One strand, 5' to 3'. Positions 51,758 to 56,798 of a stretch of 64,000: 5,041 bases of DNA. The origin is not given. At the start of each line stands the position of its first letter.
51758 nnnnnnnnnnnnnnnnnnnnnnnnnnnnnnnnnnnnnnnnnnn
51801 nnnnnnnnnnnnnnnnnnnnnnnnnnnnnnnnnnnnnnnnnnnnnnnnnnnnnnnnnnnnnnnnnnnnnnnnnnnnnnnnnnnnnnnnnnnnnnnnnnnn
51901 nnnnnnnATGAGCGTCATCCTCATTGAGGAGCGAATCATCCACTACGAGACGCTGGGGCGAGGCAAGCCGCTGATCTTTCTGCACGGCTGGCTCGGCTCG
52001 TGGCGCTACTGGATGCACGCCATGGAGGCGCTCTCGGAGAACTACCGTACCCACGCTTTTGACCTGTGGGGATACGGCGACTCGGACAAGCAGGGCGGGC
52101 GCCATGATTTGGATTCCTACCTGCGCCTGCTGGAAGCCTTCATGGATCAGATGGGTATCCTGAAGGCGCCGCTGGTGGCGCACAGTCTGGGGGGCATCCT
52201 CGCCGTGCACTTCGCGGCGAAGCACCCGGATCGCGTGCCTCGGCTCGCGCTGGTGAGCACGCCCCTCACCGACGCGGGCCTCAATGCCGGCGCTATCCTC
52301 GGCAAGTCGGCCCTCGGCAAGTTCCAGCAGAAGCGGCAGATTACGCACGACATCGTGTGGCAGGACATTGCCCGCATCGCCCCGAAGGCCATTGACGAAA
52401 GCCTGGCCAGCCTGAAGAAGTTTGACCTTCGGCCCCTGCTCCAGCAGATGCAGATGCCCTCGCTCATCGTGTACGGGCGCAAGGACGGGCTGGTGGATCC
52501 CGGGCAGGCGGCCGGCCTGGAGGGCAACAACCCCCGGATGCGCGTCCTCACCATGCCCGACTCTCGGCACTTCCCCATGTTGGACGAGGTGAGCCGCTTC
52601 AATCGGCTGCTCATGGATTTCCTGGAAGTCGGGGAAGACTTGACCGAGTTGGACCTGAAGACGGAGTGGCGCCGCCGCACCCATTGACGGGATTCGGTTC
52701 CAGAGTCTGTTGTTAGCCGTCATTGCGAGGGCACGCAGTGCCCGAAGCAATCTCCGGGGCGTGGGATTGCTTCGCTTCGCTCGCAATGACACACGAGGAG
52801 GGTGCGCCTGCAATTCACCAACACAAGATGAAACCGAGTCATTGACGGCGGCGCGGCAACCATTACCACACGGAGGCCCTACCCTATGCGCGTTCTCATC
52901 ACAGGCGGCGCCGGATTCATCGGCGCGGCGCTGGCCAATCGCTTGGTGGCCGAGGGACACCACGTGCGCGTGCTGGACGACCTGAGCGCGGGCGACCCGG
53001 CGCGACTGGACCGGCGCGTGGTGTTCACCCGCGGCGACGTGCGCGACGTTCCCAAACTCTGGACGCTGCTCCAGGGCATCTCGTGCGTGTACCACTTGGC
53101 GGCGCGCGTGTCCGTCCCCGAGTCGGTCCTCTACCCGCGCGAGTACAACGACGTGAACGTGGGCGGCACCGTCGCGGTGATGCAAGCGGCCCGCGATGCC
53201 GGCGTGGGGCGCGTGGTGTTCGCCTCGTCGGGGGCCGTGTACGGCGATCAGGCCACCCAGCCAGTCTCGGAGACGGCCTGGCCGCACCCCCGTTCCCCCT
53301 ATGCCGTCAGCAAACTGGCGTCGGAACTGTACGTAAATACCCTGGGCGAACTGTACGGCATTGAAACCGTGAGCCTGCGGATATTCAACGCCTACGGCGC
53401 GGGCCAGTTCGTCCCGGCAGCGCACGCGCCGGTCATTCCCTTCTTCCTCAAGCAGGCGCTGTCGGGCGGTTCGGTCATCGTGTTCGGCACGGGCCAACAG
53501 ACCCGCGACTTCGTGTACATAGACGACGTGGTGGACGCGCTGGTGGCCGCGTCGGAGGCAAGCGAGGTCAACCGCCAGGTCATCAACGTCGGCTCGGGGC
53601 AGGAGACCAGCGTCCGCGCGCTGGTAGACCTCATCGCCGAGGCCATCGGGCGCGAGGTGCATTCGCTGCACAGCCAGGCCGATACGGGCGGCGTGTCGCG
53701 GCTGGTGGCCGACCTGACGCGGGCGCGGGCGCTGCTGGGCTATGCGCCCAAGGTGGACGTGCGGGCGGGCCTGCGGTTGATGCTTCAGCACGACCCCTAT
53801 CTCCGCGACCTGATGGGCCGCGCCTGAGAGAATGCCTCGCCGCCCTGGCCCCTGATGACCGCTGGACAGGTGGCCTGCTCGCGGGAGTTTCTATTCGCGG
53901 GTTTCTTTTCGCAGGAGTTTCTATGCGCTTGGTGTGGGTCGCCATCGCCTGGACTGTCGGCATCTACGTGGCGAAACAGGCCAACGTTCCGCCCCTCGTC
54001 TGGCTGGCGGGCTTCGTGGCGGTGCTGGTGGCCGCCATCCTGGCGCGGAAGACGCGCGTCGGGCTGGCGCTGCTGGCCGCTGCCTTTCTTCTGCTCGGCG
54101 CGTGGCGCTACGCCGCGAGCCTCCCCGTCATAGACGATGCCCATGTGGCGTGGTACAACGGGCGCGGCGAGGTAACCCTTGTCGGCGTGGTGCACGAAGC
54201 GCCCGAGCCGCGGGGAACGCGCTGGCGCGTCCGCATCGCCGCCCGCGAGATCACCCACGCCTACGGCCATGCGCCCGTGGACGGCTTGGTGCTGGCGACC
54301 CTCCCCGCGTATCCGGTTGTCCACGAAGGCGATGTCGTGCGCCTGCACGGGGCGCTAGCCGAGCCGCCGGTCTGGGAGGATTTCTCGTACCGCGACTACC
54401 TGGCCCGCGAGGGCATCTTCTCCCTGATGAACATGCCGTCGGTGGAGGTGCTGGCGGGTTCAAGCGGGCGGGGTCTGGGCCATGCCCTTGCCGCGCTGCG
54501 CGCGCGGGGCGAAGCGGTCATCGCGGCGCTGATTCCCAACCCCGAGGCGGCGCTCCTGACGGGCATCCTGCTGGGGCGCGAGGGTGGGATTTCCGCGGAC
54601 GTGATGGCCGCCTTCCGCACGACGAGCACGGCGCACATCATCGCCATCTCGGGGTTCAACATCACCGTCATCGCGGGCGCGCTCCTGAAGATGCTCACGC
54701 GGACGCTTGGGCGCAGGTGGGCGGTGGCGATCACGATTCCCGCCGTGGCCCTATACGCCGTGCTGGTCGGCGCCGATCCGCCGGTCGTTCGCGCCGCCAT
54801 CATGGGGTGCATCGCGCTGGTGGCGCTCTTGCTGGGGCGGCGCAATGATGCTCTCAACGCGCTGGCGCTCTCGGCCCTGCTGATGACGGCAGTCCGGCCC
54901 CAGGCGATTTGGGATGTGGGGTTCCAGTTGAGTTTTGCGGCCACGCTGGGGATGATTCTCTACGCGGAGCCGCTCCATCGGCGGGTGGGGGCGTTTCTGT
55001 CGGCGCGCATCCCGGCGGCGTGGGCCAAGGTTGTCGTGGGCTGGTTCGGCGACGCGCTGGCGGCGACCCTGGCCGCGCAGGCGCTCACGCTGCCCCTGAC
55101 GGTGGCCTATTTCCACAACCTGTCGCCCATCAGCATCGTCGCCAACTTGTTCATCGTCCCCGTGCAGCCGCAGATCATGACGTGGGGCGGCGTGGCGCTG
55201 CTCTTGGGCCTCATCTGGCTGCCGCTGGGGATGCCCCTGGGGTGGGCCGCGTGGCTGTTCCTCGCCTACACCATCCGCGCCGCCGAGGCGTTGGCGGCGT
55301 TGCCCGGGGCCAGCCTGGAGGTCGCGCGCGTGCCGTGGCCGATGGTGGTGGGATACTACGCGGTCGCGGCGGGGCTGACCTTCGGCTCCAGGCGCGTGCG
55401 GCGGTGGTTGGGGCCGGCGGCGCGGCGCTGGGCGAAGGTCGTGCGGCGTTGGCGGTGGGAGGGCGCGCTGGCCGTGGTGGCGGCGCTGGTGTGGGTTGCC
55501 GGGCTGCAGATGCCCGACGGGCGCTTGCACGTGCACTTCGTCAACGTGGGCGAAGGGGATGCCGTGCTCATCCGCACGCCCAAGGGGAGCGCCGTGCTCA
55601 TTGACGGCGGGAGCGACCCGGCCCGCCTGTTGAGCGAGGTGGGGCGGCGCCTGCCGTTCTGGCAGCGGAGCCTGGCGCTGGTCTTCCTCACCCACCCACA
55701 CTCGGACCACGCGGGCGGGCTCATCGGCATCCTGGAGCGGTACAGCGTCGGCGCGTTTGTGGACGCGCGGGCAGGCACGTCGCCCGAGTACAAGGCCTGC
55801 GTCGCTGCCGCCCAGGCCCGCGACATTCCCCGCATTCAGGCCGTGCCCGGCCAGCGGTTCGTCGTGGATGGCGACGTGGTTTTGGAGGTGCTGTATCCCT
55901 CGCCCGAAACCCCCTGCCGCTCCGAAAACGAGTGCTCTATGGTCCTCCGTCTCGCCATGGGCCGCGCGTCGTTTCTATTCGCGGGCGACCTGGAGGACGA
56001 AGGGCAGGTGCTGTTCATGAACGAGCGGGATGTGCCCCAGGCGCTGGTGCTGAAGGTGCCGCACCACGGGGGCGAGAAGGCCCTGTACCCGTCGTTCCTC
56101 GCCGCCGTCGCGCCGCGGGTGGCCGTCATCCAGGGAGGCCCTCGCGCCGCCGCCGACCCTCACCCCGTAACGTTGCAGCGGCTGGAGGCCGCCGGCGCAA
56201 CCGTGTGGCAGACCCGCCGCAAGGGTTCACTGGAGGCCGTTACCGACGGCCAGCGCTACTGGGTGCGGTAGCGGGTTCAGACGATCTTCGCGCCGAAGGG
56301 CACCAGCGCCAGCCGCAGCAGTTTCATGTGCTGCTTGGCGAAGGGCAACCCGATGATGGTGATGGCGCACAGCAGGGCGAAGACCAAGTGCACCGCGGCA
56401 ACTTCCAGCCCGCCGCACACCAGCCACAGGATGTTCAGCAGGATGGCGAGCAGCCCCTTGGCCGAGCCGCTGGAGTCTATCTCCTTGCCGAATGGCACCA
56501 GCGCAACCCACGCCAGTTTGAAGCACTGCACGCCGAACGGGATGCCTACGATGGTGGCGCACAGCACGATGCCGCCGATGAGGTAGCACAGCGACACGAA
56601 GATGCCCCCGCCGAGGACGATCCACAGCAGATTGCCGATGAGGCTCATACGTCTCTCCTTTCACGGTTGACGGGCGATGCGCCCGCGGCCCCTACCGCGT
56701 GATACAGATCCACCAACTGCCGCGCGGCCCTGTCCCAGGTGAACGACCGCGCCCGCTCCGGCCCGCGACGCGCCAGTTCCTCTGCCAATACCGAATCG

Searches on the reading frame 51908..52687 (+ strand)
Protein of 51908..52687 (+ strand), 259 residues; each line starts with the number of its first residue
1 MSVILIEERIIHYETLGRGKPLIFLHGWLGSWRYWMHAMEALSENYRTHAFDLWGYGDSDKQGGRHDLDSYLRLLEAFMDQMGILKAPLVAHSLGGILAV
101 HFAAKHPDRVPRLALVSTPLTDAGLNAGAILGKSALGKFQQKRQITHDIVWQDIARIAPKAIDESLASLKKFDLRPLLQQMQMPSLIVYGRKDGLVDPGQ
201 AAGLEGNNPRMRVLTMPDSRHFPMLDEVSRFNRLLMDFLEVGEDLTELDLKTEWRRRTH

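Call 13: search_protein_families(library=pfam, proteins=[window:51908-52687:+], max_evalue=0.001)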
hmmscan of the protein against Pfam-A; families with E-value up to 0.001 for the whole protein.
window:51908-52687:+ (259 aa): 4 families
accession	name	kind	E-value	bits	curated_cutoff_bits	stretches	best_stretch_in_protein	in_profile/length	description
PF00561.26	Abhydrolase_1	-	4.9e-33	115.3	25.8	2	20-123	1-107/245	alpha/beta hydrolase fold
PF12697.13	Abhydrolase_6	-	1.7e-15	58.7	26.3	1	22-227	1-210/217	Alpha/beta hydrolase family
PF12146.15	Hydrolase_4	-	1.9e-14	54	27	1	22-145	7-139/239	Serine aminopeptidase, S33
PF06821.19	Ser_hydrolase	-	3.3e-05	24.3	22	1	72-141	43-95/172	Serine hydrolase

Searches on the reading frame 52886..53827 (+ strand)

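Call 13: search_protein_families(library=pfam, proteins=[window:52886-53827:+], max_evalue=0.001)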
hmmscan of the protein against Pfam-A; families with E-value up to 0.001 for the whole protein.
window:52886-53827:+ (313 aa): 9 families
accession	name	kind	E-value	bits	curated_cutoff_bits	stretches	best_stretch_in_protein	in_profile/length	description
PF01370.27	Epimerase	-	5.5e-62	209.7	20.9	1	3-236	1-240/240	NAD dependent epimerase/dehydratase family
PF16363.11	GDP_Man_Dehyd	-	6.2e-54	184.1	27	1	4-299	1-332/332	GDP-mannose 4,6 dehydratase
PF01073.25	3Beta_HSD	-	2.6e-27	96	22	1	4-226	1-232/280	3-beta hydroxysteroid dehydrogenase/isomerase family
PF02719.21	Polysacc_synt_2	-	2.5e-16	60.2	20.2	1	3-260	1-253/293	Polysaccharide biosynthesis protein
PF04321.23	RmlD_sub_bind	-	2.9e-13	50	27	1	1-155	1-141/287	RmlD substrate binding domain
PF13460.12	NAD_binding_10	-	4.8e-12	46.5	27.2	1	7-150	1-131/184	NAD(P)H-binding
PF07993.18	NAD_binding_4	-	5.8e-09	35.9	20.1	1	60-152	84-190/258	Male sterility protein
PF05368.20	NmrA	-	5.1e-06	26.7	27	1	2-118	4-110/298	NmrA-like family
PF00106.31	adh_short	-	3.5e-05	23.8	26.6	0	3-56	3-62/195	short chain dehydrogenase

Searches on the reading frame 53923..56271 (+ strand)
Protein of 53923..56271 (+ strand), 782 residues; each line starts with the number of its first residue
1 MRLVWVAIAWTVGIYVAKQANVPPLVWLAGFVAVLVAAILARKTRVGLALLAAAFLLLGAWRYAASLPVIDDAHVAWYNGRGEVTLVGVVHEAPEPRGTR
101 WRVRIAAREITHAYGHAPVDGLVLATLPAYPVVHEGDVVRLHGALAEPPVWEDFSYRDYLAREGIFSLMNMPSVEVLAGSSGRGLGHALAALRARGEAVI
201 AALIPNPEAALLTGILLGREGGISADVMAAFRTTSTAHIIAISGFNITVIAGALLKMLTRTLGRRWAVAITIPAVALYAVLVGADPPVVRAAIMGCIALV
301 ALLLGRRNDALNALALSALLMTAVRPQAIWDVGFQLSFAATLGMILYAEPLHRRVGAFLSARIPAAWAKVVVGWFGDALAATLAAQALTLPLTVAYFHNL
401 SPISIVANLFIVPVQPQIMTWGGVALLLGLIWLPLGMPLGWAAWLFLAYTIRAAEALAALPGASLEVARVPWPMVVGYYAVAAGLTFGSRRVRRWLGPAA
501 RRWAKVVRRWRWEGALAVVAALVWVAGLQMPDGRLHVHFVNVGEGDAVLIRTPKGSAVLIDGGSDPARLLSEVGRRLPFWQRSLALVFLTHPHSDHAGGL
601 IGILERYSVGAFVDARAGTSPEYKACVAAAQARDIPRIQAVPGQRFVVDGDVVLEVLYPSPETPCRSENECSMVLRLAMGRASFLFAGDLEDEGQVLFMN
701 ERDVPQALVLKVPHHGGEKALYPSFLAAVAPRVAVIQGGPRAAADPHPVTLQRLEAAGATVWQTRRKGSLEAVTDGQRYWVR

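Call 13: search_protein_families(library=pfam, proteins=[window:53923-56271:+], max_evalue=0.001)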
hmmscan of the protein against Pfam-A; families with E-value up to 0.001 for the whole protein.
window:53923-56271:+ (782 aa): 4 families
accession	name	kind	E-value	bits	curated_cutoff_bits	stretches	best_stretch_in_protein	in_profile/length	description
PF03772.21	Competence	-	4.5e-62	210.3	23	1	215-487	1-265/270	Competence protein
PF13567.11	DUF4131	-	2.8e-20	73.1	31.6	1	23-175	6-163/165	Domain of unknown function (DUF4131)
PF00753.33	Lactamase_B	-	1.5e-15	58.1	22.7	1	542-736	3-192/196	Metallo-beta-lactamase superfamily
PF12706.13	Lactamase_B_2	-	9.5e-07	29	27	1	558-691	3-144/200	Beta-lactamase superfamily domain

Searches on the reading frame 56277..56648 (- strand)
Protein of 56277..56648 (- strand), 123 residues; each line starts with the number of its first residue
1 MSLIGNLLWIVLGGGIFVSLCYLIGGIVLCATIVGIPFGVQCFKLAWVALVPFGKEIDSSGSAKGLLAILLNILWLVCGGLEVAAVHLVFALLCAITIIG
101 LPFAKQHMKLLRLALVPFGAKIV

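Call 13: search_protein_families(library=pfam, proteins=[window:56277-56648:-], max_evalue=0.001)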
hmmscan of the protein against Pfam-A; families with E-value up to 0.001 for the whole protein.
window:56277-56648:- (123 aa): 1 family
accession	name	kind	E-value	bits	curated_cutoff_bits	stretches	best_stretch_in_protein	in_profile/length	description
PF03733.18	YccF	-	2.8e-36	124.4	27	2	70-120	1-51/51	Inner membrane component domain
